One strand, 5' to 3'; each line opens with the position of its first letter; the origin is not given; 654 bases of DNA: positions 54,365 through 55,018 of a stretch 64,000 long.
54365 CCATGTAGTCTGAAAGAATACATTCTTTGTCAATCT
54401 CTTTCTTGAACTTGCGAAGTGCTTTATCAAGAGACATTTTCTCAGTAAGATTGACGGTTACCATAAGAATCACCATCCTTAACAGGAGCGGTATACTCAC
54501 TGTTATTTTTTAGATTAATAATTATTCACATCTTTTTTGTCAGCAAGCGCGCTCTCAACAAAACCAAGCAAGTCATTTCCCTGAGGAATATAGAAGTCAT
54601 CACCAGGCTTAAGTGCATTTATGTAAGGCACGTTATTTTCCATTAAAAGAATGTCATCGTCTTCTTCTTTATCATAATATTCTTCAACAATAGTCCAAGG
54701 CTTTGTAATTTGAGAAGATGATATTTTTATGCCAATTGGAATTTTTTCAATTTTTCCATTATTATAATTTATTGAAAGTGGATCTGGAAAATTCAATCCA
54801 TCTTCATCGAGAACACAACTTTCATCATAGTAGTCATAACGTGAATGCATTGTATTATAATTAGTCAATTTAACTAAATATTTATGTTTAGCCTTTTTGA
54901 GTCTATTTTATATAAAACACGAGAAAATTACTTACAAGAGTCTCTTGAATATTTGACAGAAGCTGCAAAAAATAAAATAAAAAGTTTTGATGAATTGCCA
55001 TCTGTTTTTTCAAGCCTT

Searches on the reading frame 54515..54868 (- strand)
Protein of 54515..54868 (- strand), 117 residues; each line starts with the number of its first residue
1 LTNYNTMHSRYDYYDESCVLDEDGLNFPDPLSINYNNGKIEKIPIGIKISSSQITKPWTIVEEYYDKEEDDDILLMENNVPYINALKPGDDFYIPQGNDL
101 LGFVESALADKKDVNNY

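Call 11: search_protein_families(library=phrogs, proteins=[window:54515-54868:-], max_evalue=0.00001)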
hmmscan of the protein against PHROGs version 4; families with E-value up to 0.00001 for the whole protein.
window:54515-54868:- (117 aa): 0 families

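Call 54: find_homologous_proteins(query=window:54515-54850:-, max_evalue=0.001)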
Query window:54515-54850:- (111 aa): 9 proteins with E <= 0.001 among 10 candidates.
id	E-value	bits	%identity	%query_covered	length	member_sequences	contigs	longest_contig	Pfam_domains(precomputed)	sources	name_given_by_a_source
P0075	3.5e-66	239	98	100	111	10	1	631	-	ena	-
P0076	1.5e-58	214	84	100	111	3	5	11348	-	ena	-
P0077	5.3e-57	209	82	100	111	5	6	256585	-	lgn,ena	-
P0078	4.2e-43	164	65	95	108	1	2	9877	-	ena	-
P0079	1.2e-42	163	65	95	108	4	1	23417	-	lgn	-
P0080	3.4e-38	148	60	100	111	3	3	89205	-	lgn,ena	-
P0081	1.9e-37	146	61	100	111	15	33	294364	-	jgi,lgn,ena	jgi:hypothetical protein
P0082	8.7e-37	144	58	100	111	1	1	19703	-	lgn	-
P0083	2.1e-23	101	53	89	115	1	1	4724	-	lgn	-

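Call 55: find_encoding_contigs(protein=P0081, flank=10000, max_places=4)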
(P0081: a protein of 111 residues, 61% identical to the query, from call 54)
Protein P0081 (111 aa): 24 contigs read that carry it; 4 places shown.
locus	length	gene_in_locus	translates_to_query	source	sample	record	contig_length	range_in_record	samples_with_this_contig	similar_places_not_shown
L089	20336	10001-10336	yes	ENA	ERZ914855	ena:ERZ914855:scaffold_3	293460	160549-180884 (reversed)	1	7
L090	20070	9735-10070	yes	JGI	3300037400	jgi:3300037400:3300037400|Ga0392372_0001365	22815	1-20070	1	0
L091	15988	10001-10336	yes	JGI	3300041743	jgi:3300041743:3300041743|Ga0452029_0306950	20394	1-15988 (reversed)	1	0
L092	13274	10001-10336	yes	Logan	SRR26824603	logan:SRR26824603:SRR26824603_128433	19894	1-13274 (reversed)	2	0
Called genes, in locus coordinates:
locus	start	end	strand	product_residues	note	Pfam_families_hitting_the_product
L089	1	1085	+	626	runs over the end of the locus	-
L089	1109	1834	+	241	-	-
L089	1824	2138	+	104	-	-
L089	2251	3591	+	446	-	-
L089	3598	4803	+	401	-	-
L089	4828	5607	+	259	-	PF13529:Peptidase_C39_2 (weak)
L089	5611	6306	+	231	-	-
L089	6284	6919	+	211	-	-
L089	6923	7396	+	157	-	-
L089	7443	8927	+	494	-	-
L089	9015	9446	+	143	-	PF07889:DUF1664 (weak), PF10498:IFT57 (weak), PF27044:HAUS3_CC (faint)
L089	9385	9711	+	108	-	-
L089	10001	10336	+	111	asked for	-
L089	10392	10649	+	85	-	PF01165:Ribosomal_S21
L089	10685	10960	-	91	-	-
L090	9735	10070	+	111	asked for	-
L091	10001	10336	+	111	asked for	-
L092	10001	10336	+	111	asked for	-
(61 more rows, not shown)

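Call 56: find_encoding_contigs(protein=P0077, flank=10000, max_places=3)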
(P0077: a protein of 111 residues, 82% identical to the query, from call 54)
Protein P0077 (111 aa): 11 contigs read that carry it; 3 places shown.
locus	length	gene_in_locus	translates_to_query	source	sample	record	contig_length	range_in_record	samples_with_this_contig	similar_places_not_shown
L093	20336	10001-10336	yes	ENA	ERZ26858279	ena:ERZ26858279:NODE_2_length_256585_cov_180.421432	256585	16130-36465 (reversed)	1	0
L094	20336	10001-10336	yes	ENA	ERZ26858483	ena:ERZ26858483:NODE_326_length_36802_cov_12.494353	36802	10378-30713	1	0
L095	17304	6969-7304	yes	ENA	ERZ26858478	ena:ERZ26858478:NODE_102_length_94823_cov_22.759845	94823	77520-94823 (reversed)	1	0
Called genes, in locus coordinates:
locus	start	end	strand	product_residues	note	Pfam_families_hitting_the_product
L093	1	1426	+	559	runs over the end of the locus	-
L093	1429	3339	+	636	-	-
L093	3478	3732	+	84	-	-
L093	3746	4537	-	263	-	-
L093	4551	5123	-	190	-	-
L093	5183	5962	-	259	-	PF13529:Peptidase_C39_2 (faint)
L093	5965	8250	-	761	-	-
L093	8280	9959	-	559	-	-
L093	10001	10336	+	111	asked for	-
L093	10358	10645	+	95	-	PF01165:Ribosomal_S21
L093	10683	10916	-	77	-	-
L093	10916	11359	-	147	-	PF00383:dCMP_cyt_deam_1, PF14437:MafB19-deam, PF14439:Bd3614-deam (weak)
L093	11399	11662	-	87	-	-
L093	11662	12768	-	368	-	PF01653:DNA_ligase_aden, PF03120:OB_DNA_ligase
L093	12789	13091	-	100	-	-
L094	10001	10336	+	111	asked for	-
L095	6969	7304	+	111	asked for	-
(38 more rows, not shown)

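Call 60: search_protein_families(library=pfam, proteins=[window:54515-54850:-], max_evalue=0.1)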
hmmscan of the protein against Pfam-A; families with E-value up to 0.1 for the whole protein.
window:54515-54850:- (111 aa): 1 family
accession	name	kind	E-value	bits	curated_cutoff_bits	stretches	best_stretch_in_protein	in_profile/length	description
PF15983.10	DUF4767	-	0.097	13.5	27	0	1-82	23-102/139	Domain of unknown function (DUF4767)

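Call 63: predict_structure(alignment_id=A6)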
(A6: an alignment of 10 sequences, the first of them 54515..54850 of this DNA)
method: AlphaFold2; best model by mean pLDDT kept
length: 111 residues; sequences in the alignment: 10
mean_pLDDT: 53.0   pTM: 0.37
mean pLDDT of the five models: 53.0, 51.4, 50.1, 48.7, 48.2
residues with pLDDT >= 90: 0; 70-90: 19; 50-70: 33; < 50: 59
segments of 3 or more residues with pLDDT < 50: 1-37, 71-74, 90-95, 100-111
pLDDT, mean of each block of 10 residues (from residue 1): 35 45 44 48 75 71 57 55 66 50 39 33
secondary structure, 60 per line:
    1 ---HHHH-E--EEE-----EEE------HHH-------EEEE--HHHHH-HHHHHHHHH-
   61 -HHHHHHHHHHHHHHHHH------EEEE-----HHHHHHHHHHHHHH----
elements in order: H4-7 E12-14 E20-22 E39-42 H45-49 H51-59 H62-78 E85-88 H94-107

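Call 67: fold_search(model_id=the predicted structure, library=pdb)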
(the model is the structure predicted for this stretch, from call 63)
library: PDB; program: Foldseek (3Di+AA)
matches with E <= 10: 19; with E <= 0.001: 0
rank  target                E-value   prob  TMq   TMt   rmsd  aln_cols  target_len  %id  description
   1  9vzk_d                1.6e+00  0.33  0.46  0.46   4.1        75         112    8  Cryo-EM structure of bacteriophage P1 baseplate in C3 (released 2025-10-22)
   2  9ay5_S                2.4e+00  0.16  0.41  0.40   5.3        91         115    9  Tail-Baseplate of P1 bacteriophage (released 2025-09-10)
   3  4u2n_B                3.1e+00  0.02  0.18  0.11  12.8       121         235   11  Crystal structure of a complex of the Miz1- and Nac1 POZ domains. (released 2014-12-10)
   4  9gb2_S                3.8e+00  0.06  0.28  0.18   8.5        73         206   18  Extended phiCD508 baseplate (released 2025-03-26)
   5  8kea_M                4.3e+00  0.15  0.33  0.25   3.8        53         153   15  Cyanophage A-1(L) baseplate-initiators (released 2024-04-10)
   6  8kea_K                4.3e+00  0.11  0.34  0.26   5.5        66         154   17  Cyanophage A-1(L) baseplate-initiators (released 2024-04-10)
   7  4u2n_A                4.6e+00  0.05  0.24  0.14   6.5        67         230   13  Crystal structure of a complex of the Miz1- and Nac1 POZ domains. (released 2014-12-10)
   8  7aeb_M                5.9e+00  0.06  0.34  0.19  24.1        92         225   12  Cryo-EM structure of an extracellular contractile injection system in marine bacterium Algoriphagus machipongonensis,  (released 2022-02-16)
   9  6q40_D                6.8e+00  0.06  0.28  0.36   4.4        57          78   16  A secreted LysM effector of the wheat pathogen Zymoseptoria tritici protects the fungal hyphae against chitinase hydro (released 2019-10-16)
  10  3d3z_A                6.8e+00  0.01  0.14  0.09   9.9        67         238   13  Crystal structure of Actibind a T2 RNase (released 2009-06-02)
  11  2nlz_D                7.7e+00  0.03  0.24  0.07   8.7        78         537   13  Crystal structure of cephalosporin acylase from Bacillus halodurans (released 2006-11-07)
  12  8zex                  8.2e+00  0.08  0.31  0.09   3.6        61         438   13  Biosensor HaloKbp1a (released 2024-12-18)
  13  6icd                  8.2e+00  0.01  0.17  0.06  11.8       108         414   12  REGULATION OF AN ENZYME BY PHOSPHORYLATION AT THE ACTIVE SITE (released 1991-10-15)
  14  2dbu_C                1.0e+01  0.03  0.24  0.10   8.3        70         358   14  Crystal Structure of Gamma-glutamyltranspeptidase from Escherichia coli (released 2006-04-18)
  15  5cd4_N                1.0e+01  0.02  0.28  0.13   9.2        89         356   16  The Type IE CRISPR Cascade complex from E. coli, with two assemblies in the asymmetric unit arranged back-to-back (released 2015-08-26)
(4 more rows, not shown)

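Call 84: find_encoding_contigs(protein=P0080, flank=3000, max_places=2)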
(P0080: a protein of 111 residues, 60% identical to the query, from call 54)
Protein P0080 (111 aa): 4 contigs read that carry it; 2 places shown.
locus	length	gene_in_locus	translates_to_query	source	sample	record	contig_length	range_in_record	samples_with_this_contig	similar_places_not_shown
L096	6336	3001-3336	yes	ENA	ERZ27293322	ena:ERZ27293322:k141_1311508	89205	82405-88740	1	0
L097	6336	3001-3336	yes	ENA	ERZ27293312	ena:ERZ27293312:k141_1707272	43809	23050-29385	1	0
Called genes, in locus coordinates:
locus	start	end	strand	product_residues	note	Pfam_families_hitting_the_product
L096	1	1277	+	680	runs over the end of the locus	PF00476:DNA_pol_A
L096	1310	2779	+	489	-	PF03796:DnaB_C, PF13481:AAA_25 (weak)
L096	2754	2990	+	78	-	-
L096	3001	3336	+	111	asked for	-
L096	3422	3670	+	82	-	PF01165:Ribosomal_S21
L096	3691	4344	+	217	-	PF00692:dUTPase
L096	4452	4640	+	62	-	-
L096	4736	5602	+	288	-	PF00669:Flagellin_N, PF00700:Flagellin_C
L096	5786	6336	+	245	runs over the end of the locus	-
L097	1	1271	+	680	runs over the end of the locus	PF00476:DNA_pol_A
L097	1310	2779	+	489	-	PF03796:DnaB_C, PF13481:AAA_25 (weak)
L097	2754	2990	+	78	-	-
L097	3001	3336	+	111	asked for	-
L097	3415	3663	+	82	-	PF01165:Ribosomal_S21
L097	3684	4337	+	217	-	PF00692:dUTPase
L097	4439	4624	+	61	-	-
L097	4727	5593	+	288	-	PF00669:Flagellin_N, PF00700:Flagellin_C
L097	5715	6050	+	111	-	-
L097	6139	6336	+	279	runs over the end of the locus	PF04620:FlaA (weak)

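Call 85: find_encoding_contigs(protein=P0079, flank=3000, max_places=2)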
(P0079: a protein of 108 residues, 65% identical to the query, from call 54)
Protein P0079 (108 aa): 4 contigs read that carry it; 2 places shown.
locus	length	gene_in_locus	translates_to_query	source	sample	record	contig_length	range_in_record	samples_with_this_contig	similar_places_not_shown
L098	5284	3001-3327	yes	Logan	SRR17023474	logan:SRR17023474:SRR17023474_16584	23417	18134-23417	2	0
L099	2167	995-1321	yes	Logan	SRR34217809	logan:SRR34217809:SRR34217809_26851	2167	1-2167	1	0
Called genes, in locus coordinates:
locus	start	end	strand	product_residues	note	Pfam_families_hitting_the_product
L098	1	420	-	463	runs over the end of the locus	-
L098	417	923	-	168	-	-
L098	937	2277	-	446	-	-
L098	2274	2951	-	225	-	-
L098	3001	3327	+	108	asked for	-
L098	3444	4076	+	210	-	PF00692:dUTPase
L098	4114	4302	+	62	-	-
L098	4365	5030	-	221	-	-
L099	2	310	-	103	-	?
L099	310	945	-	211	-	-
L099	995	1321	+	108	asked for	-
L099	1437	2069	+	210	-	PF00692:dUTPase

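Call 86: find_encoding_contigs(protein=P0082, flank=3000, max_places=2)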
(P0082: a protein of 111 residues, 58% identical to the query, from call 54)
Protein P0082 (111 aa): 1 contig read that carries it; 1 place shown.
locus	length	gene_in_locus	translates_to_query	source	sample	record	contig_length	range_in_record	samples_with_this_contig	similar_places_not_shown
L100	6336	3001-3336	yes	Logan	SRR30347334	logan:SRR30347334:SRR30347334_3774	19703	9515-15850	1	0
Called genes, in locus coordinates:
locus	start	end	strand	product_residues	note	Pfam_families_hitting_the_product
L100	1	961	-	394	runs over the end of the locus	-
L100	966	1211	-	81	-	-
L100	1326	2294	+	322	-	-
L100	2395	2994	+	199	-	-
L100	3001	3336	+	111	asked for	-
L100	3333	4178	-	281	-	PF04055:Radical_SAM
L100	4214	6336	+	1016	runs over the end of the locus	-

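Call 87: find_encoding_contigs(protein=P0083, flank=3000, max_places=2)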
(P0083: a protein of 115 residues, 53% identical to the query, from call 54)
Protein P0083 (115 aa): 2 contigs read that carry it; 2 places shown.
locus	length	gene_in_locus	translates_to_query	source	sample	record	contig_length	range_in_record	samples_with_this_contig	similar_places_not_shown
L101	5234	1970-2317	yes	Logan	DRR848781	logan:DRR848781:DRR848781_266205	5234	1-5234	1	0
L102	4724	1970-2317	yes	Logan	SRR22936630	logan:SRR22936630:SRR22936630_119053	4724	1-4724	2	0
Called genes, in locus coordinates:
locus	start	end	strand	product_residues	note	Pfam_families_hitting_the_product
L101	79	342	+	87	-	-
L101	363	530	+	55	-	-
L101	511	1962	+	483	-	PF03796:DnaB_C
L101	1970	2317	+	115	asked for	-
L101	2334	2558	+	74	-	PF01165:Ribosomal_S21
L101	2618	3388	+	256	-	PF00303:Thymidylat_synt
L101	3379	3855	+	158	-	-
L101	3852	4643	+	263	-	PF00303:Thymidylat_synt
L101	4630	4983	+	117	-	-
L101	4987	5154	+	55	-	-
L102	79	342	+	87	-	-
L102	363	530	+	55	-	-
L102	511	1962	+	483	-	PF03796:DnaB_C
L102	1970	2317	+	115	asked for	-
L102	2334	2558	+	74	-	PF01165:Ribosomal_S21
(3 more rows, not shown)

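Call 94: find_related_loci(query=A6, collection=viral_contigs, flank=10000)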
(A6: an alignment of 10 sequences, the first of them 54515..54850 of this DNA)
Query A6 (111 aa) in viral_contigs; peptide patterns used: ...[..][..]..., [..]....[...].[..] (x = any residue, [..] = any of these).
39 stretches matched a pattern; 4 encode a relative of the query (tblastn E <= 1e-3); 4 distinct loci.
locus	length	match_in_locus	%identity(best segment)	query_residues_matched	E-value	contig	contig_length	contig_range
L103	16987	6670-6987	51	1-105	6e-30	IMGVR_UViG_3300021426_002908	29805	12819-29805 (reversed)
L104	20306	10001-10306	50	1-101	2e-28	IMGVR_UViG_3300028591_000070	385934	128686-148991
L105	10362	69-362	44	1-96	1e-19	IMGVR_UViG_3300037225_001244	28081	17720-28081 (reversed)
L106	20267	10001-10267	44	1-87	3e-17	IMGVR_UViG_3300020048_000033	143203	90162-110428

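Call 101: search_protein_families(library=ncbifam, proteins=[L096:4736-5602:+, L097:4727-5593:+, L097:6139-6336:+], max_evalue=0.00001)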
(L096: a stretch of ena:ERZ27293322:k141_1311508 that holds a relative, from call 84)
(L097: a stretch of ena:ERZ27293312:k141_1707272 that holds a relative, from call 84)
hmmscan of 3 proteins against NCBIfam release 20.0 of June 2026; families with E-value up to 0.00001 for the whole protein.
L096:4736-5602:+ (288 aa): 25 families
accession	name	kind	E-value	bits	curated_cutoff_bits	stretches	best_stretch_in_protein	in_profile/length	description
NF009446.0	PRK12804.1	subfamily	1.7e-76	257.6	352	1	1-288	1-301/301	flagellin Hag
NF009448.0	PRK12806.1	equivalog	5.2e-74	249.7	531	2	2-179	4-173/475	flagellin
NF006467.0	PRK08869.1-2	subfamily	5.8e-70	236.4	443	2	2-176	4-171/400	flagellin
NF009445.0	PRK12803.1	equivalog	6.4e-66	222.9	450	2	1-144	1-144/335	flagellin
NF009444.0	PRK12802.1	equivalog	1.4e-63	215.1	332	1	23-287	25-281/282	flagellin domain-containing protein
NF006466.0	PRK08869.1-1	subfamily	6.1e-63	213.6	426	2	3-143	5-145/377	flagellin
NF006468.0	PRK08869.1-3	subfamily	2e-61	208.2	436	2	3-186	5-180/378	polar flagellin E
NF005294.0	PRK06819.1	subfamily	5.7e-61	207.1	387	2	2-193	4-186/376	FliC/FljB family flagellin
NF006469.0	PRK08869.1-4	equivalog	1.4e-57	195.8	627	2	1-178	3-172/377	flagellin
NF006470.0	PRK08869.1-5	equivalog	5.5e-53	180.6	423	2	22-184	23-177/388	flagellin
NF005953.0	PRK08026.1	subfamily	4.8e-52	178.2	619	2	20-179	22-172/548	FliC/FljB family flagellin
NF009449.0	PRK12807.1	subfamily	1.2e-49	169.5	347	1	19-287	19-286/287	flagellin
NF038071.1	lat_flg_LafA_2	exception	4.4e-41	141.1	365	1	22-288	24-284/284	lateral flagellin LafA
NF009234.0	PRK12584.1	equivalog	1.9e-39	136.1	752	2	3-177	5-171/510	flagellin A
NF009450.0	PRK12808.1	equivalog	7.4e-38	131.3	476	2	22-178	22-171/476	flagellin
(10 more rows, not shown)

L097:4727-5593:+ (288 aa): 25 families
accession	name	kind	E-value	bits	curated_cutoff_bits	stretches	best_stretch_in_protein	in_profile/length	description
NF009446.0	PRK12804.1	subfamily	2.5e-77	260.3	352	1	1-288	1-301/301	flagellin Hag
NF009448.0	PRK12806.1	equivalog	1.9e-76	257.8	531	2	2-179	4-173/475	flagellin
NF006467.0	PRK08869.1-2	subfamily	1.3e-71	241.8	443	2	2-176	4-171/400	flagellin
NF009445.0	PRK12803.1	equivalog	1.1e-67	228.6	450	2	1-144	1-144/335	flagellin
NF009444.0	PRK12802.1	equivalog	7e-65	219.4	332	1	23-287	25-281/282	flagellin domain-containing protein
NF006466.0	PRK08869.1-1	subfamily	2.2e-63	215.1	426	2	3-143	5-145/377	flagellin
NF005294.0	PRK06819.1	subfamily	4.2e-63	214.1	387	2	2-193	4-186/376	FliC/FljB family flagellin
NF006468.0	PRK08869.1-3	subfamily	1e-61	209.1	436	2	3-186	5-180/378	polar flagellin E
NF006469.0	PRK08869.1-4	equivalog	9.3e-58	196.4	627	2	1-178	3-172/377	flagellin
NF006470.0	PRK08869.1-5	equivalog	1.4e-54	185.8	423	2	22-184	23-177/388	flagellin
NF005953.0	PRK08026.1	subfamily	2.1e-54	186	619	2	20-179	22-172/548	FliC/FljB family flagellin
NF009449.0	PRK12807.1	subfamily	3.3e-50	171.3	347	1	19-287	19-286/287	flagellin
NF038071.1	lat_flg_LafA_2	exception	6e-43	147.2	365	1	22-288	24-284/284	lateral flagellin LafA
NF009234.0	PRK12584.1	equivalog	3.6e-40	138.5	752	2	3-177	5-171/510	flagellin A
NF009450.0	PRK12808.1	equivalog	1.4e-38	133.7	476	2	22-178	22-171/476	flagellin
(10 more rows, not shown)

L097:6139-6336:+ (66 aa): 0 families
